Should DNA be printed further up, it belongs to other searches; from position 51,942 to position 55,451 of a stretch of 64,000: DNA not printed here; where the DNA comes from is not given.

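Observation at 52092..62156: Six-gene translationally coupled operon of giant exported proteins and small membrane proteins of unknown function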

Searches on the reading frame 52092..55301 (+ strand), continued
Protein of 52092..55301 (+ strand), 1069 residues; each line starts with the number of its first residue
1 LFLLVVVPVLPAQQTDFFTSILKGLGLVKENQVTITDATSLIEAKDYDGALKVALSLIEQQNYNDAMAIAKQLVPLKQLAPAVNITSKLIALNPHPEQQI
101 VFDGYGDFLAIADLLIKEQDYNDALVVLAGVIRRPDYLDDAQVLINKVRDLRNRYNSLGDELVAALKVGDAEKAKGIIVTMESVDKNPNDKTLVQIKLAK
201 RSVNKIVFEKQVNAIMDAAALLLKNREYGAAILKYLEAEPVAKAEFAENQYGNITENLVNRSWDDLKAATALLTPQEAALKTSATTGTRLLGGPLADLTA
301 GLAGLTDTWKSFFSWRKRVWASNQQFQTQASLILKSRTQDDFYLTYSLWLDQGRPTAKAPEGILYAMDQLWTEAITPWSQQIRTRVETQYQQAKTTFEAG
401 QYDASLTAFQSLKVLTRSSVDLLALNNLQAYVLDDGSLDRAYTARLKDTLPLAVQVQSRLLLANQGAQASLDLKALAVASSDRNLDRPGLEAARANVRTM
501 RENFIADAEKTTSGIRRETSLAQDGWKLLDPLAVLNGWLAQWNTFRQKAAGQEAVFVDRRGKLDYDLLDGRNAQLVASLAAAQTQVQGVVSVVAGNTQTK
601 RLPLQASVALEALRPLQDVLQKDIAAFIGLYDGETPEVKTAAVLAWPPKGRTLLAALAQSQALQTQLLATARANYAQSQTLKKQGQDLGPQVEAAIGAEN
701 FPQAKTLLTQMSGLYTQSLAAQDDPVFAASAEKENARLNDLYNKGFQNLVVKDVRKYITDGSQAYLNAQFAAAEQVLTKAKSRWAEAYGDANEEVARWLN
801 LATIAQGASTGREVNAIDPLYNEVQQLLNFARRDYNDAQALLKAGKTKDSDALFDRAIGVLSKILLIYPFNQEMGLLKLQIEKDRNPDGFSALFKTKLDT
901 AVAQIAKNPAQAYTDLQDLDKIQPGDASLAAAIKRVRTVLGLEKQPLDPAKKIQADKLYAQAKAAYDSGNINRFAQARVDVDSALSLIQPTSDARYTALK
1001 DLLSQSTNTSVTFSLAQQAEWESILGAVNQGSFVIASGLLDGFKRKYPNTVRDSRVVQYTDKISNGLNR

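Call 54: list_cluster_members(proteins=[P0068, P0076, P0089, P0100, P0125, P0140, P0150, P0185, P0200, P0210])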
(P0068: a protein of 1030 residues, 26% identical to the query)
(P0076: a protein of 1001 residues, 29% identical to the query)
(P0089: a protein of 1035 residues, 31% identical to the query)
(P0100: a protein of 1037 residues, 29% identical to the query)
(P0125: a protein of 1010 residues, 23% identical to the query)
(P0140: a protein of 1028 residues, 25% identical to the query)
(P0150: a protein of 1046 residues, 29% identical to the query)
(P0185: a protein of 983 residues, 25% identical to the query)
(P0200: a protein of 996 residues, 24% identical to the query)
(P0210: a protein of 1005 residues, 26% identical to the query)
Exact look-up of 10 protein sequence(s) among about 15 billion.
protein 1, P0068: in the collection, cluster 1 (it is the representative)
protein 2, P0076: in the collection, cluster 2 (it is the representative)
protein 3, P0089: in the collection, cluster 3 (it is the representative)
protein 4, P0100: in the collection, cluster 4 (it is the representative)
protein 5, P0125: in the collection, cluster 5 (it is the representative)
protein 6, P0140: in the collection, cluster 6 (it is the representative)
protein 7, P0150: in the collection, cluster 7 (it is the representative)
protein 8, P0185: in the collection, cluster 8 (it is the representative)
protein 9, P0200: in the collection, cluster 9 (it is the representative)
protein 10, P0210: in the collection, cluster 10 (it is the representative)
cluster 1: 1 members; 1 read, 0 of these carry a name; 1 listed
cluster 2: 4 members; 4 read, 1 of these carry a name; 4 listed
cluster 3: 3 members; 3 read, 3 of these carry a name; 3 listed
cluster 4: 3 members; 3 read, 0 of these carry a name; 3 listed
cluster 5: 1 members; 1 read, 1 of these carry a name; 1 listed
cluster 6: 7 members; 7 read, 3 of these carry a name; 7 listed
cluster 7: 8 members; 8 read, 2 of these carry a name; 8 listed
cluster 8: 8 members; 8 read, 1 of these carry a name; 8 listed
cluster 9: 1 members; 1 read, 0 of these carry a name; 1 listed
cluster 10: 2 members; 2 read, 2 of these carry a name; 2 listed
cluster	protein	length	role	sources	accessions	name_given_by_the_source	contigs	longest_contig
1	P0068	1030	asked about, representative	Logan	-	-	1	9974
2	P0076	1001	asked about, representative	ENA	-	-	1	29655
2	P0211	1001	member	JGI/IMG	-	hypothetical protein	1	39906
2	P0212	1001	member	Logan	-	-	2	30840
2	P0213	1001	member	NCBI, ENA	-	-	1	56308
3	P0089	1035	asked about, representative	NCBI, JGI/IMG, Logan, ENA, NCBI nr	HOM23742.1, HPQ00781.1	MAG TPA: hypothetical protein PLK03_07935 [Termitinemataceae bacterium] | hypothetical protein [Termitinemataceae bacterium]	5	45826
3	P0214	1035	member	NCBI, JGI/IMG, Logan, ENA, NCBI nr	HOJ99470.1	MAG TPA: hypothetical protein PLW34_07915 [Termitinemataceae bacterium] | hypothetical protein [Termitinemataceae bacterium]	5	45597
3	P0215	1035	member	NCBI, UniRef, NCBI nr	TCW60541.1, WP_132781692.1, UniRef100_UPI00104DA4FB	hypothetical protein [Treponema sp. J25] | hypothetical protein n=1 Tax=Treponema sp. J25 TaxID=2094121 RepID=UPI00104DA4FB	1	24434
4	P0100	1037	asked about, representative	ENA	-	-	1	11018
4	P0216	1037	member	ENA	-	-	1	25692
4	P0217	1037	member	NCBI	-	-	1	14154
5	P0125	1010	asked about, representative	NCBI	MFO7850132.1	MAG: hypothetical protein R6V67_09255 [Spirochaetia bacterium]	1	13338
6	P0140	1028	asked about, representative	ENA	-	-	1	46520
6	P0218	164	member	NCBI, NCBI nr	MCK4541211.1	MAG: hypothetical protein KAU17_03140, partial [Spirochaetales bacterium] | hypothetical protein [Spirochaetales bacterium]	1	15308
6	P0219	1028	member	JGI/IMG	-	tetratricopeptide (TPR) repeat protein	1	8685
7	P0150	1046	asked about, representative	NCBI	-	-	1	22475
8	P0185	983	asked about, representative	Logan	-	-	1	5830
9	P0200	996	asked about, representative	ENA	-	-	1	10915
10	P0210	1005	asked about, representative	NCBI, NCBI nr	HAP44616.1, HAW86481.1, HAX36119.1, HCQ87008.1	MAG: hypothetical protein A2087_13045 [Spirochaetes bacterium GWD1_61_31] | MAG: hypothetical protein A2Y37_02450 [Spirochaetes bacterium GWB1_60_80]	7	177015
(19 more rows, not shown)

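Call 55: find_encoding_contigs(protein=P0089, flank=10000, max_places=1)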
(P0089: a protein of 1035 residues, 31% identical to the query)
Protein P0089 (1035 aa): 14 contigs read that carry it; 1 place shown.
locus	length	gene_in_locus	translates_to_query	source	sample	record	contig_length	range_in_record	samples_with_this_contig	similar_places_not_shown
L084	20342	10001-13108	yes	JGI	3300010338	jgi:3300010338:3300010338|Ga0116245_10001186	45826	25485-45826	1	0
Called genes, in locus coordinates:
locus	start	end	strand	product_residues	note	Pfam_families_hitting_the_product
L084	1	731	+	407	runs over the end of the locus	PF03054:tRNA_Me_trans, PF20259:tRNA_Me_trans_M, PF20258:tRNA_Me_trans_C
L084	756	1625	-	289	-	PF01551:Peptidase_M23 (faint), PF27332:TP_0781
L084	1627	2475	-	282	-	-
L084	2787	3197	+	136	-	PF00383:dCMP_cyt_deam_1, PF08211:dCMP_cyt_deam_2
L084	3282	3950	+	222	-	PF12728:HTH_17, PF00359:PTS_EIIA_2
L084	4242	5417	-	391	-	-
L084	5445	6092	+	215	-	PF00849:PseudoU_synth_2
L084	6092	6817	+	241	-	PF16258:DUF4912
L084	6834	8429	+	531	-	PF03065:Glyco_hydro_57, PF09210:BE_C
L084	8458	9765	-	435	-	PF03687:UPF0164, PF00515:TPR_1 (weak), PF07719:TPR_2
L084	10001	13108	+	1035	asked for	PF27421:TP_0855_helical, PF27427:TP_0855_C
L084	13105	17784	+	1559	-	PF13088:BNR_2 (faint), PF00672:HAMP (weak), PF07228:SpoIIE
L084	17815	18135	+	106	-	-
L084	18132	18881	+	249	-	PF01618:MotA_ExbB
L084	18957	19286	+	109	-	PF02472:ExbD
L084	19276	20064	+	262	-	PF03544:TonB_C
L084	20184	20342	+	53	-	?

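Call 56: find_encoding_contigs(protein=P0210, flank=10000, max_places=1)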
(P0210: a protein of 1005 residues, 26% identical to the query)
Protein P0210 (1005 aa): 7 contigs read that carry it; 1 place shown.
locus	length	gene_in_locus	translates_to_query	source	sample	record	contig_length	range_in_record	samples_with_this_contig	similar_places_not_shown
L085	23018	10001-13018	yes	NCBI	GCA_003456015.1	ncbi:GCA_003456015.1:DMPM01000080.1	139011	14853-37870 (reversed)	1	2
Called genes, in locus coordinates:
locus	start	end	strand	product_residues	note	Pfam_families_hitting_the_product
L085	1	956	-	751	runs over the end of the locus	PF00403:HMA, PF00122:E1-E2_ATPase, PF00702:Hydrolase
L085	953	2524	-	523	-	PF13386:DsbD_2, PF02683:DsbD_TM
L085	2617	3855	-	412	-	PF00149:Metallophos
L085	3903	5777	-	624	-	-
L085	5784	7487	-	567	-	PF00501:AMP-binding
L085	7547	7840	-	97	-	PF01985:CRS1_YhbY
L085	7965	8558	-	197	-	PF02325:CCB3_YggT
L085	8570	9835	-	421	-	PF03687:UPF0164, PF07719:TPR_2 (faint)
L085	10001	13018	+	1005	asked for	PF27421:TP_0855_helical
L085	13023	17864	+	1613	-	PF07228:SpoIIE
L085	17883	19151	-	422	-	PF13487:HD_5, PF01966:HD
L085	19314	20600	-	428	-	PF00860:Xan_ur_permease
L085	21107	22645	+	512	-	-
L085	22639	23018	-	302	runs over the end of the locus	PF00892:EamA, PF08627:CRT-like (faint), PF00892:EamA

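Call 57: find_encoding_contigs(protein=P0140, flank=10000, max_places=1)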
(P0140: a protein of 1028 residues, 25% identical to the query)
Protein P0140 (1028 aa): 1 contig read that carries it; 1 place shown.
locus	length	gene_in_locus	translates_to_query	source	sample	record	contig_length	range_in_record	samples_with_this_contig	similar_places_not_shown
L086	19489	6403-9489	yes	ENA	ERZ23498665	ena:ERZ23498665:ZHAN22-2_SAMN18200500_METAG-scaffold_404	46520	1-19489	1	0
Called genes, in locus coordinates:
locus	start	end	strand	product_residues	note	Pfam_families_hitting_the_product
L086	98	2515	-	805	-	PF01315:Ald_Xan_dh_C, PF02738:MoCoBD_1, PF20256:MoCoBD_2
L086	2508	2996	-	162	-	PF00111:Fer2, PF01799:Fer2_2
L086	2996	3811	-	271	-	PF00941:FAD_binding_5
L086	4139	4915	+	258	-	-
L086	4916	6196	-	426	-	PF03687:UPF0164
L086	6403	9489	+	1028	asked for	PF14559:TPR_19 (faint), PF27421:TP_0855_helical, PF27427:TP_0855_C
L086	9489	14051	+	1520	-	PF00672:HAMP (faint), PF07228:SpoIIE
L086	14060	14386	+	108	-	PF10571:UPF0547 (faint), PF12773:DZR (weak), PF13240:Zn_Ribbon_1 (faint)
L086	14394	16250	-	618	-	PF00501:AMP-binding, PF23562:AMP-binding_C_3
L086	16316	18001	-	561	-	PF02683:DsbD_TM, PF13899:Thioredoxin_7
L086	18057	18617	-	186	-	PF08534:Redoxin, PF00578:AhpC-TSA, PF00085:Thioredoxin, PF13098:Thioredoxin_2, PF13905:Thioredoxin_8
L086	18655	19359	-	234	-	PF02517:Rce1-like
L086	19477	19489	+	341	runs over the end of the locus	PF07238:PilZ (weak)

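Call 69: search_protein_families(library=pfam, proteins=[L084:17815-18135:+], max_evalue=0.05)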
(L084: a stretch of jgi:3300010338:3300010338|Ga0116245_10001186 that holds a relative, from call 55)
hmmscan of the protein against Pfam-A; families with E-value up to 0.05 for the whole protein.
L084:17815-18135:+ (106 aa): 2 families
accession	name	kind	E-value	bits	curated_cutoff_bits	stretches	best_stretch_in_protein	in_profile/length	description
PF15771.10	IHO1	-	0.015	14.6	27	1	36-104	83-146/575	Interactor of HORMAD1 protein 1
PF14584.11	DUF4446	-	0.028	14.9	27.4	0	4-71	28-97/150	Protein of unknown function (DUF4446)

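Call 74: search_protein_families(library=pfam, proteins=[P0176, P0090, P0062, P0117, P0203], max_evalue=0.01)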
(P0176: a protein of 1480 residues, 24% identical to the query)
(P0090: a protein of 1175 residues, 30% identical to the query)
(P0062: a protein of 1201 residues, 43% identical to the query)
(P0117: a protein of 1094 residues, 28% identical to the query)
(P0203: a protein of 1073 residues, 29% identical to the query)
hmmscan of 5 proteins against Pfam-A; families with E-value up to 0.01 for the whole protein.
P0176 (1480 aa): 1 family
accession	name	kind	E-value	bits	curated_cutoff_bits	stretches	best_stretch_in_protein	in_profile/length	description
PF03997.17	VPS28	-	0.0032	17.7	24.5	0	730-878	55-171/188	VPS28 protein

P0090 (1175 aa): 2 families
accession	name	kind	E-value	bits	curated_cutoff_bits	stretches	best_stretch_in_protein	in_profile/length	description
PF24999.1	LAMB4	-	0.0022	18.2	27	0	46-90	11-55/66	Laminin subunit beta-4-like domain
PF04212.24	MIT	-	0.0045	17.5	30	0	31-90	3-64/66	MIT (microtubule interacting and transport) domain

P0062 (1201 aa): 0 families

P0117 (1094 aa): 2 families
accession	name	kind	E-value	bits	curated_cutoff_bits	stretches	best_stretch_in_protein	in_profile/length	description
PF07719.23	TPR_2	-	4.5e-09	36.2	27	0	859-886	1-28/34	Tetratricopeptide repeat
PF12895.13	ANAPC3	-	0.0013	19.4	27.2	0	363-389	53-79/82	Anaphase-promoting complex, cyclosome, subunit 3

P0203 (1073 aa): 2 families
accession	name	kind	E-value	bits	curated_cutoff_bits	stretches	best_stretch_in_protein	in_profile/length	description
PF10938.13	YfdX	-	0.00014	22.3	26.6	1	696-823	7-133/149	YfdX protein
PF14559.12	TPR_19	-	0.00072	20.3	25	0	981-1010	9-38/68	Tetratricopeptide repeat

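Call 80: predict_structure(alignment_id=A2)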
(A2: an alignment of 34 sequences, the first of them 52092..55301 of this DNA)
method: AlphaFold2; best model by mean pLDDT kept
length: 1069 residues; sequences in the alignment: 34
mean_pLDDT: 84.9   pTM: 0.54
mean pLDDT of the five models: 84.9, 83.3, 82.4, 82.2, 81.3
residues with pLDDT >= 90: 451; 70-90: 518; 50-70: 63; < 50: 37
segments of 3 or more residues with pLDDT < 50: 1-16, 26-30, 77-79, 93-103
pLDDT, mean of each block of 10 residues (from residue 1): 36 46 51 72 80 78 76 60 53 41 63 82 80 78 85 83 81 83 77 80 88 95 95 95 88 90 95 92 94 94 93 95 93 86 94 91 94 94 96 97 97 97 92 86 88 96 97 94 93 95 97 96 94 94 95 96 96 95 91 68 94 95 97 94 96 96 95 94 93 89 88 90 89 87 85 87 82 85 80 82 71 66 83 90 84 89 80 84 85 86 81 83 81 81 72 87 85 81 80 79 70 74 84 86 82 79 80
secondary structure, 60 per line:
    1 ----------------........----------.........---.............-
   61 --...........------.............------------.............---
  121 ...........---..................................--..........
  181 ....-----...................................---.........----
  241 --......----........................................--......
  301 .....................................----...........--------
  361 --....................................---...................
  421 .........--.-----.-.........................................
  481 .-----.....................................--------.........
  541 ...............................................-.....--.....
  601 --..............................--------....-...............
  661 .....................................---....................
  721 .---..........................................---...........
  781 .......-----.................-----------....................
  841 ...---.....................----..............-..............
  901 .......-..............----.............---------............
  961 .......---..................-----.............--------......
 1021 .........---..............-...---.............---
elements in order (helices of 4 or more, strands of 3 or more residues): H17-24 H35-43 H47-59 H63-73 H80-92 H105-117 H121-131 H135-168 H171-184 H190-224 H228-236 H243-248 H253-292 H295-337 H342-352 H363-398 H402-429 H440-481 H487-523 H532-587 E589-593 E596-600 H603-632 H641-644 H646-697 H701-721 H725-766 H770-787 H793-809 H821-843 H847-867 H872-885 H887-907 H909-922 H927-939 H949-967 H971-988 H994-1006 H1015-1029 H1033-1046 H1054-1066
